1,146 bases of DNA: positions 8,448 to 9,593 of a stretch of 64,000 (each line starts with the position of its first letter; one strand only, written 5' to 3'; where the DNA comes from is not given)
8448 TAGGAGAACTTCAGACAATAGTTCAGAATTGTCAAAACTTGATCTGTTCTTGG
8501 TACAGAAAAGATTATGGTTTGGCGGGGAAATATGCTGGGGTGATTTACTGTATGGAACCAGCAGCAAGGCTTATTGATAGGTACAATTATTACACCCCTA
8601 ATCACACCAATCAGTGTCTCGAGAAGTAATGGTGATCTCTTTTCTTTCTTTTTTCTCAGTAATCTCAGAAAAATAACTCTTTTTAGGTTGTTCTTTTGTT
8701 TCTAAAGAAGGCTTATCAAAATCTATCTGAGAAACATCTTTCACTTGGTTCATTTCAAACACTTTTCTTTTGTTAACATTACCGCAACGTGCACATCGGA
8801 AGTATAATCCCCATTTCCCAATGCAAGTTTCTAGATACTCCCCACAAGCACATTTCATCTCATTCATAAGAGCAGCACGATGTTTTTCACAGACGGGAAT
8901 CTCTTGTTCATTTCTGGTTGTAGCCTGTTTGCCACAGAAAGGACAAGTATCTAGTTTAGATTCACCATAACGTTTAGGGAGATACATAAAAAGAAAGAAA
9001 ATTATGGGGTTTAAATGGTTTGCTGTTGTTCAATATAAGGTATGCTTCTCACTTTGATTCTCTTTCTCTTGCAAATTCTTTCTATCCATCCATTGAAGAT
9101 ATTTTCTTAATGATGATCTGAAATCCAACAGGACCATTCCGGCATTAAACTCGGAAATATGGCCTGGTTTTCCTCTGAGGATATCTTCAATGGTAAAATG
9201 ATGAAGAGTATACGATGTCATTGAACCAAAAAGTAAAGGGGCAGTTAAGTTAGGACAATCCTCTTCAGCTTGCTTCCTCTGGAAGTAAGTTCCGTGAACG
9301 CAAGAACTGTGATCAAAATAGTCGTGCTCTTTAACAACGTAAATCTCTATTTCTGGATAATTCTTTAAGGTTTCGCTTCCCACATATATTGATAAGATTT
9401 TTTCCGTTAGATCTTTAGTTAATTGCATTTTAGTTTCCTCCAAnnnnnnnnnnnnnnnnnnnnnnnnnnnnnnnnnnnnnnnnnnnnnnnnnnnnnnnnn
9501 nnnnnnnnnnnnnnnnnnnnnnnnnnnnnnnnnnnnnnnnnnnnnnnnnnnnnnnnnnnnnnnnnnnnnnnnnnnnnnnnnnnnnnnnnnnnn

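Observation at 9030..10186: RelA/SpoT-type small alarmone hydrolase (HD domain) operon in an archaeon, GC-elevated, with two overlapping unknown ORFs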

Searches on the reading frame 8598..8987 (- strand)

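Call 3: search_protein_families(library=pfam, proteins=[window:8598-8987:-], max_evalue=0.1)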
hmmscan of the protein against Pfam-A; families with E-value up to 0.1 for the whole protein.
window:8598-8987:- (129 aa): 3 families
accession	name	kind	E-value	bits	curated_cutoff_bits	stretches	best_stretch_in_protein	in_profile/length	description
PF14354.12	Lar_restr_allev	-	0.0012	19.5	28.6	1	11-73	2-34/58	Restriction alleviation protein Lar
PF01780.25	Ribosomal_L37ae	-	0.057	13.9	21.9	1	14-37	35-58/85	Ribosomal L37ae protein family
PF14690.11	Zn_ribbon_ISL3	-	0.058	14.2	25.5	0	14-26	4-15/47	zinc-finger of transposase IS204/IS1001/IS1096/IS1165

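Call 5: search_protein_families(library=ncbifam, proteins=[window:8598-8987:-], max_evalue=0.1)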
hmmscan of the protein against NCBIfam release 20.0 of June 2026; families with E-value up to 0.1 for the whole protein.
window:8598-8987:- (129 aa): 0 families

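Call 50: search_protein_families(library=padloc, proteins=[window:8598-8987:-], max_evalue=0.1)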
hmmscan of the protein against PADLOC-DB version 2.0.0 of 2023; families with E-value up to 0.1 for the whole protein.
window:8598-8987:- (129 aa): 0 families

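Call 51: search_protein_families(library=phrogs, proteins=[window:8598-8987:-], max_evalue=0.1)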
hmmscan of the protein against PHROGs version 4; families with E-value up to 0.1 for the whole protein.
window:8598-8987:- (129 aa): 3 families
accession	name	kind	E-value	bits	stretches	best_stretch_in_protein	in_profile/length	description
phrog_8733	-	unknown function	0.042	14.3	1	19-114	73-169/239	-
phrog_19679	-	unknown function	0.086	14.2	1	6-49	65-109/124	-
phrog_14040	-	unknown function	0.088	13.9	0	64-96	45-78/80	-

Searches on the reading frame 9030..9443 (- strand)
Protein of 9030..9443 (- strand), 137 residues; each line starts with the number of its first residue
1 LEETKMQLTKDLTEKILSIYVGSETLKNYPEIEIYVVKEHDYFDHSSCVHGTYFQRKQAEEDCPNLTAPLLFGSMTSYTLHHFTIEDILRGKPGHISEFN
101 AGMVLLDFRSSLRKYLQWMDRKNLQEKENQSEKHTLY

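Call 3: search_protein_families(library=pfam, proteins=[window:9030-9443:-], max_evalue=0.1)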
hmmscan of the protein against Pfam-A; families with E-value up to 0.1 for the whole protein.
window:9030-9443:- (137 aa): 1 family
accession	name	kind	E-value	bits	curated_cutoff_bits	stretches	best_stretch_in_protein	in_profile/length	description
PF13654.12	AAA_32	-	0.0071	16.8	21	1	65-130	10-76/133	LonB-like, AAA domain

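Call 5: search_protein_families(library=ncbifam, proteins=[window:9030-9443:-], max_evalue=0.1)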
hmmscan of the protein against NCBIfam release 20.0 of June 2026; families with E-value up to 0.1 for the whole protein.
window:9030-9443:- (137 aa): 0 families

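Call 19: find_homologous_proteins(query=window:9030-9428:-, max_evalue=0.001)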
Query window:9030-9428:- (132 aa): 1 proteins with E <= 0.001 among 3 candidates.
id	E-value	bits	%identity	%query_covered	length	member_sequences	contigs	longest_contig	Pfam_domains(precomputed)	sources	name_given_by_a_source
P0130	1.9e-84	298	100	100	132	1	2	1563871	-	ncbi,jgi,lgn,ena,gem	ncbi:MAG: hypothetical protein WCV90_06295 [Candidatus Woesearchaeota archaeon]|jgi:predicted ATP-de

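Call 30: search_protein_representatives(protein=window:9030-9428:-)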
Query: 132 residues. Proteins with E-value up to 0.001 (for the whole library): 3; up to 1e-10: 1; up to 1e-30: 1. The best 3 are listed.
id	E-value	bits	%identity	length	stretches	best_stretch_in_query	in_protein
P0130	5.9e-85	298.0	100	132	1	1-132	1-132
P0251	8.8e-06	42.0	35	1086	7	16-45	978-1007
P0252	2.0e-05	40.8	37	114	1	27-95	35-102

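Call 50: search_protein_families(library=padloc, proteins=[window:9030-9428:-], max_evalue=0.1)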
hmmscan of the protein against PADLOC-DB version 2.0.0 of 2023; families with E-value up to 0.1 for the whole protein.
window:9030-9428:- (132 aa): 0 families

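Call 51: search_protein_families(library=phrogs, proteins=[window:9030-9428:-], max_evalue=0.1)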
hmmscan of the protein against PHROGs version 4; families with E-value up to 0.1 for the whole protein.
window:9030-9428:- (132 aa): 0 families

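Call 65: find_encoding_contigs(protein=P0252, flank=4000, max_places=3)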
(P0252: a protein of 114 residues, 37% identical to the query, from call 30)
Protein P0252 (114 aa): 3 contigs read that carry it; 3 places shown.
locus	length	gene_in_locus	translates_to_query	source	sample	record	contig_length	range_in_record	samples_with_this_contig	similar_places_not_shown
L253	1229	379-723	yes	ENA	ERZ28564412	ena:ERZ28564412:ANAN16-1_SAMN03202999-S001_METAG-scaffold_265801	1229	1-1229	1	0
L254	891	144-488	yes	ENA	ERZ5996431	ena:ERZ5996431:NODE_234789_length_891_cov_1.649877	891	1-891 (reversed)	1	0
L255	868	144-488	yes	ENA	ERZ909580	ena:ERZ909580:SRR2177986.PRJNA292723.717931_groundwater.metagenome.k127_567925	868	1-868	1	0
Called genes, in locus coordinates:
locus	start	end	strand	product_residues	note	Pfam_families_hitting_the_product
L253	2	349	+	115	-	?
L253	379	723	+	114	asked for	-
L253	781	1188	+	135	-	-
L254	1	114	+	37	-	?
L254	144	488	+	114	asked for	-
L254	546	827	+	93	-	-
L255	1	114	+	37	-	?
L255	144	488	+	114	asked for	-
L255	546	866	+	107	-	?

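Call 89: predict_structure(alignment_id=A6)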
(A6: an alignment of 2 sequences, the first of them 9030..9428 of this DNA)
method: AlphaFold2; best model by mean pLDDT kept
length: 132 residues; sequences in the alignment: 2
mean_pLDDT: 68.8   pTM: 0.59
mean pLDDT of the five models: 68.8, 65.7, 64.1, 62.4, 44.7
residues with pLDDT >= 90: 0; 70-90: 76; 50-70: 44; < 50: 12
segments of 3 or more residues with pLDDT < 50: 1-8
pLDDT, mean of each block of 10 residues (from residue 1): 43 57 74 79 79 86 65 82 63 52 70 79 69 52
secondary structure, 60 per line:
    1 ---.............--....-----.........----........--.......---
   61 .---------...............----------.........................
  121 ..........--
elements in order: H4-16 H19-22 E28-36 E41-48 H51-57 E71-79 H80-85 H96-130

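Call 91: search_protein_families(library=pfam, proteins=[window:9030-9428:-, P0252], max_evalue=10)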
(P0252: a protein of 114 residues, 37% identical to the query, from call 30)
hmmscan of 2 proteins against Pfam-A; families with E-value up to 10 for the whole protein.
window:9030-9428:- (132 aa): 2 families
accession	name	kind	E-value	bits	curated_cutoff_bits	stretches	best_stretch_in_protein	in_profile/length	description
PF13654.12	AAA_32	-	0.0067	16.9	21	1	60-125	10-76/133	LonB-like, AAA domain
PF21400.3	Ndc10_N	-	0.19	12.4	23.8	1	101-132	17-48/119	Ndc10 N-terminal domain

P0252 (114 aa): 2 families
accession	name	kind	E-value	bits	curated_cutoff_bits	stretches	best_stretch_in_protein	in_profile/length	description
PF08890.17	Phage_TAC_5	-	0.044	14.2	27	1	7-105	32-127/135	Phage XkdN-like tail assembly chaperone protein, TAC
PF05172.20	RRM_Nup35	-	0.13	12.7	24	1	36-67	30-61/89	Nup53/35/40-type RNA recognition motif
